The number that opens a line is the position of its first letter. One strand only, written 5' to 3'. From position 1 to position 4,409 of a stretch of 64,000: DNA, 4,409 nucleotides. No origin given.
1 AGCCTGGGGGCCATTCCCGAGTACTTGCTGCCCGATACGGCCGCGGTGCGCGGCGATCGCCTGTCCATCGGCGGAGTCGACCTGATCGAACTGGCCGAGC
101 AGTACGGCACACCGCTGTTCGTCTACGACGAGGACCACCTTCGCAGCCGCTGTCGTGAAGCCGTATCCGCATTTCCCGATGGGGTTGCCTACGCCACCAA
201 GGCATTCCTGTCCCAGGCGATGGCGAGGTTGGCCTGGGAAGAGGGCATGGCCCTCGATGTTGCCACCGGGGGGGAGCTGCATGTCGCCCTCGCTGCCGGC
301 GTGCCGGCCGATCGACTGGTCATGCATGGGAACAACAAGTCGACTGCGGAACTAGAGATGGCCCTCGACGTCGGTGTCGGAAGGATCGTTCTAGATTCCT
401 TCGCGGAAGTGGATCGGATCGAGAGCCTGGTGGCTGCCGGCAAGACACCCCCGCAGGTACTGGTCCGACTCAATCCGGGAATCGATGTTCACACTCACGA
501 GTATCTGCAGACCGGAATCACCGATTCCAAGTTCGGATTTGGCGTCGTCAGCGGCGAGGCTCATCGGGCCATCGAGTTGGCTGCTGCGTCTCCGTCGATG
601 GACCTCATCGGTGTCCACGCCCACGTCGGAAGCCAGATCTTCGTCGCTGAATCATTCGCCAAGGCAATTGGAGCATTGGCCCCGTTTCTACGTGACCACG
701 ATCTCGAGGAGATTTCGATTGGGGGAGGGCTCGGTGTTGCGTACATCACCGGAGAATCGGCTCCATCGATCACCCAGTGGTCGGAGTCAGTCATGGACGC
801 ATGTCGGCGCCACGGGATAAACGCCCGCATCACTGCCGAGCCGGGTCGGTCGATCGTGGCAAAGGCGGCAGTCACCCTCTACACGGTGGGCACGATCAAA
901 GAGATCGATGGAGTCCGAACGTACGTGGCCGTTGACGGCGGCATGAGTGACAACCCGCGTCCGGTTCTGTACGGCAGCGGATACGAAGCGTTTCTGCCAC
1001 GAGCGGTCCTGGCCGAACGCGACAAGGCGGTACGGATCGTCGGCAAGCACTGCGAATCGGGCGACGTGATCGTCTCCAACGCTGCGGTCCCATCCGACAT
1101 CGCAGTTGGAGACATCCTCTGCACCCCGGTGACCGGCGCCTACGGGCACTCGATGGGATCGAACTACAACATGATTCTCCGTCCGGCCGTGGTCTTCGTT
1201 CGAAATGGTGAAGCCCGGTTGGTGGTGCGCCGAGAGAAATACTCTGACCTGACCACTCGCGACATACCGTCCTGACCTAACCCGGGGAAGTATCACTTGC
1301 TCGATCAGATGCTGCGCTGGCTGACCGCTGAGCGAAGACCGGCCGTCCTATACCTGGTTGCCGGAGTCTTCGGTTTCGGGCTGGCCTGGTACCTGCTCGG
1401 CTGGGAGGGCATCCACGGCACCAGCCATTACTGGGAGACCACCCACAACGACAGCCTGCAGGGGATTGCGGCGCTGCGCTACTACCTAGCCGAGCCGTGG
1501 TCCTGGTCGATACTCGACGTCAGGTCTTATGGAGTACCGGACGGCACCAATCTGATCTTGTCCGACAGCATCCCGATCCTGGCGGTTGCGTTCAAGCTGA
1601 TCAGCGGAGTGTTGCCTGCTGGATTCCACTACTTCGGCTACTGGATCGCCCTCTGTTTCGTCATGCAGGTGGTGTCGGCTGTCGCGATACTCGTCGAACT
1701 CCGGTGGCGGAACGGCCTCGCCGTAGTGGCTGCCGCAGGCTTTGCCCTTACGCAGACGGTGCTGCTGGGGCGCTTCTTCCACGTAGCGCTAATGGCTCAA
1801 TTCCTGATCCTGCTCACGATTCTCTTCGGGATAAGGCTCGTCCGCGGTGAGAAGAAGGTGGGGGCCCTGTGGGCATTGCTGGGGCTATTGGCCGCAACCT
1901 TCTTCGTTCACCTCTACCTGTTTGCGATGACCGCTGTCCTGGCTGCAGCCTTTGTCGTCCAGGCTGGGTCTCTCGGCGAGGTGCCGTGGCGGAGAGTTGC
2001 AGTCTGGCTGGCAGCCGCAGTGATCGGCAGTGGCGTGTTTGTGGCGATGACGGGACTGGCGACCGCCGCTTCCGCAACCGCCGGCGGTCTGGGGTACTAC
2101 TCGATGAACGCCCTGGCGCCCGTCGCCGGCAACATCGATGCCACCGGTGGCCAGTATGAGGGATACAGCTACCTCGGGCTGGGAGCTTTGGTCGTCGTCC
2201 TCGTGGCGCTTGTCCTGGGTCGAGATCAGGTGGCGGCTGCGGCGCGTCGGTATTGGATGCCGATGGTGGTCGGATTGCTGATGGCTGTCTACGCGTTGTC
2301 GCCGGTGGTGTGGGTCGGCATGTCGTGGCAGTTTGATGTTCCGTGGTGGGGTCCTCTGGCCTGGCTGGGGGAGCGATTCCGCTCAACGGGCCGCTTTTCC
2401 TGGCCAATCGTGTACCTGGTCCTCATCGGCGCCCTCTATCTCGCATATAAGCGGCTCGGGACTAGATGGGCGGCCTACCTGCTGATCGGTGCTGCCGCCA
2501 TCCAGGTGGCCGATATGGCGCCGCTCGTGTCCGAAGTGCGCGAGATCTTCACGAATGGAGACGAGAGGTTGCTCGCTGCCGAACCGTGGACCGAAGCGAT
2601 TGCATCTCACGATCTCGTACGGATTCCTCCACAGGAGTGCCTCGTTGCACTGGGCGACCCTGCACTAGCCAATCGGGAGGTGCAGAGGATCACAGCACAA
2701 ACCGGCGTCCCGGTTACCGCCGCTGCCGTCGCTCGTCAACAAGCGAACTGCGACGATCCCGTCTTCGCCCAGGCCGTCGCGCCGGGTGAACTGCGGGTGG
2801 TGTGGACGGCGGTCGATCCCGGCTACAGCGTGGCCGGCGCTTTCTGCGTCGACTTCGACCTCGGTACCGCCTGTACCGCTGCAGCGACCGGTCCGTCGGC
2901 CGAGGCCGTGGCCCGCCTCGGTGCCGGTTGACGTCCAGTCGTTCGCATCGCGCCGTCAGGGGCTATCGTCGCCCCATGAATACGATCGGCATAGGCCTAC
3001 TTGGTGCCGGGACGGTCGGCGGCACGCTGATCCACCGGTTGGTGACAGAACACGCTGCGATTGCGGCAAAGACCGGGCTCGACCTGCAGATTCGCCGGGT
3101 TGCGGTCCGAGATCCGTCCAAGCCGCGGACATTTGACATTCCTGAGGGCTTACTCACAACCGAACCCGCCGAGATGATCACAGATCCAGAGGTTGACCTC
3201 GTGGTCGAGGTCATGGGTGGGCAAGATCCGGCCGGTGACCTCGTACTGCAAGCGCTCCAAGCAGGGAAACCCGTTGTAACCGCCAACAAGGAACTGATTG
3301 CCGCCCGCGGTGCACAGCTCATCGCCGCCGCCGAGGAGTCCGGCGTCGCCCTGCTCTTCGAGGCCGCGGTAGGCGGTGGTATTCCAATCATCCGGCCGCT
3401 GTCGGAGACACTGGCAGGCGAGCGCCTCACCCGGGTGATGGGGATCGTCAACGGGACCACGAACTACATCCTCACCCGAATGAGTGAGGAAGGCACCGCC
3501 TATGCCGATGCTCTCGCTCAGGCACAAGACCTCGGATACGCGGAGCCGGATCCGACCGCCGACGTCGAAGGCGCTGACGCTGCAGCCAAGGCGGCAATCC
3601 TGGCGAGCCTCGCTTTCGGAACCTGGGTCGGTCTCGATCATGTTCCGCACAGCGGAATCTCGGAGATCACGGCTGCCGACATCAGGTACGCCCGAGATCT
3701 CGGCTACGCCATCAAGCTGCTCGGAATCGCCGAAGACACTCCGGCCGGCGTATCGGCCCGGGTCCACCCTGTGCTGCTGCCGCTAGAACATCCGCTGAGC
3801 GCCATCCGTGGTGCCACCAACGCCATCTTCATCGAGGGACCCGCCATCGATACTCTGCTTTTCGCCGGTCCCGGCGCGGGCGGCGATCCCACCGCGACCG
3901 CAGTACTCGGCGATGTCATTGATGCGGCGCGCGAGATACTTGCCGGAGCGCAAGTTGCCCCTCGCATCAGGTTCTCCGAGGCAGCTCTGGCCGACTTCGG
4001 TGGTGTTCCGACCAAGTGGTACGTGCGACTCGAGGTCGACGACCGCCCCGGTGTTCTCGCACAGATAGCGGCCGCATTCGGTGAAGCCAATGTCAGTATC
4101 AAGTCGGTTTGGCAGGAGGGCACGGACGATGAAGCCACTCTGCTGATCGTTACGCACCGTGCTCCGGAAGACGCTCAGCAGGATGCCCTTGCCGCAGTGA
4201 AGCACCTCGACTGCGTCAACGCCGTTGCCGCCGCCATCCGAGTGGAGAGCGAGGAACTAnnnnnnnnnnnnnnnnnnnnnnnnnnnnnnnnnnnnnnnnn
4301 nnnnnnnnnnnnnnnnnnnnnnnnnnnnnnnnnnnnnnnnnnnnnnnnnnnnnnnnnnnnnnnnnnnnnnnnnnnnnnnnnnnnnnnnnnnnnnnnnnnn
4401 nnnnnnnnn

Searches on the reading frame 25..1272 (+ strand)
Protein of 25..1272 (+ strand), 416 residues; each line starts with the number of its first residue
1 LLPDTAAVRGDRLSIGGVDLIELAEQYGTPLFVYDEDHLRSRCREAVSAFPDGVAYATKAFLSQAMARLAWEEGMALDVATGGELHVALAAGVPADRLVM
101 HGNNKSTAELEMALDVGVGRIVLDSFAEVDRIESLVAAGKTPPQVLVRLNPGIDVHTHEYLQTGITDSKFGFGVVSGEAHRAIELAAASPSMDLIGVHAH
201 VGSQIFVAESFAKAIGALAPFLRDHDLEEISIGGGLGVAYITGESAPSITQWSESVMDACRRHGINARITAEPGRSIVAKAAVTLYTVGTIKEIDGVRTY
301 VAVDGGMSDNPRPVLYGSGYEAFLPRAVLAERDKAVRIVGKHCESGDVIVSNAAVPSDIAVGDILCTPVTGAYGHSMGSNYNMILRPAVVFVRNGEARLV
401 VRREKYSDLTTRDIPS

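Call 13: search_protein_families(library=pfam, proteins=[window:25-1272:+], max_evalue=1)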
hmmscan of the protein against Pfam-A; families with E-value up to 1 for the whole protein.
window:25-1272:+ (416 aa): 3 families
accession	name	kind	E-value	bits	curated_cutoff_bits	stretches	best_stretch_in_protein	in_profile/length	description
PF02784.22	Orn_Arg_deC_N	-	2.1e-49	168.6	23.4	1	37-279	2-247/247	Pyridoxal-dependent decarboxylase, pyridoxal binding domain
PF00278.28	Orn_DAP_Arg_deC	-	1.4e-14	54.6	23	1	33-371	3-95/95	Pyridoxal-dependent decarboxylase, C-terminal sheet domain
PF01168.26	Ala_racemase_N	-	0.048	13.8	24.1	1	36-203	3-158/220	Alanine racemase, N-terminal domain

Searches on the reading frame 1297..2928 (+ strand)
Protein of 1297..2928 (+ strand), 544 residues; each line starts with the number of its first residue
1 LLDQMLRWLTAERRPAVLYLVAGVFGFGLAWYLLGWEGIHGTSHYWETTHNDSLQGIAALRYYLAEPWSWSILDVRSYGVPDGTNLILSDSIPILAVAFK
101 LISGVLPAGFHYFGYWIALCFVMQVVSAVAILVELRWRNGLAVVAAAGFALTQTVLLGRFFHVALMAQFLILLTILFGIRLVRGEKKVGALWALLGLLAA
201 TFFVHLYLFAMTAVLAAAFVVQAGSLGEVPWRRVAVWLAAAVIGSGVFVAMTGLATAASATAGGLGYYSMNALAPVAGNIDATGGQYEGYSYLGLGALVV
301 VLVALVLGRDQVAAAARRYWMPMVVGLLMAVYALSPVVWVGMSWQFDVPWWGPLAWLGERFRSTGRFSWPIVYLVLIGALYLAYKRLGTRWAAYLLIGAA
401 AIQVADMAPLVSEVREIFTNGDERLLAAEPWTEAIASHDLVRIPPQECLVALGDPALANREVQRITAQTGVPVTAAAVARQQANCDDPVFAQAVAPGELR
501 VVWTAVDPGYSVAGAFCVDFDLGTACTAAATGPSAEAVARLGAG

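Call 6: search_protein_families(library=pfam, proteins=[window:1297-2928:+])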
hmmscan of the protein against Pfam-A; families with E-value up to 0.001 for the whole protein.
window:1297-2928:+ (544 aa): 1 family
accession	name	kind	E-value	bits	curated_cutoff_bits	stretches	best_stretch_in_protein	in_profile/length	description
PF19830.4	DUF6311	-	7.6e-18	65.7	27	1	69-307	56-299/303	Family of unknown function (DUF6311)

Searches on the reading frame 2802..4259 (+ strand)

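Call 6: search_protein_families(library=pfam, proteins=[window:2802-4259:+])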
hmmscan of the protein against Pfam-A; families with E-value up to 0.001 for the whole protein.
window:2802-4259:+ (486 aa): 4 families
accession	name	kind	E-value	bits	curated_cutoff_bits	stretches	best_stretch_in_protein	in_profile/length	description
PF00742.24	Homoserine_dh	-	8e-65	218.3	22.9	1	195-373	1-173/173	Homoserine dehydrogenase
PF03447.22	NAD_binding_3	-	3.9e-19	69.9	24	1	68-187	1-116/116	Homoserine dehydrogenase, NAD binding domain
PF01842.31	ACT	-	2.1e-09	37.4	27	1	407-467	2-62/66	ACT domain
PF13291.12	ACT_4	-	0.00095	20.2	27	0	408-444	9-46/80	ACT domain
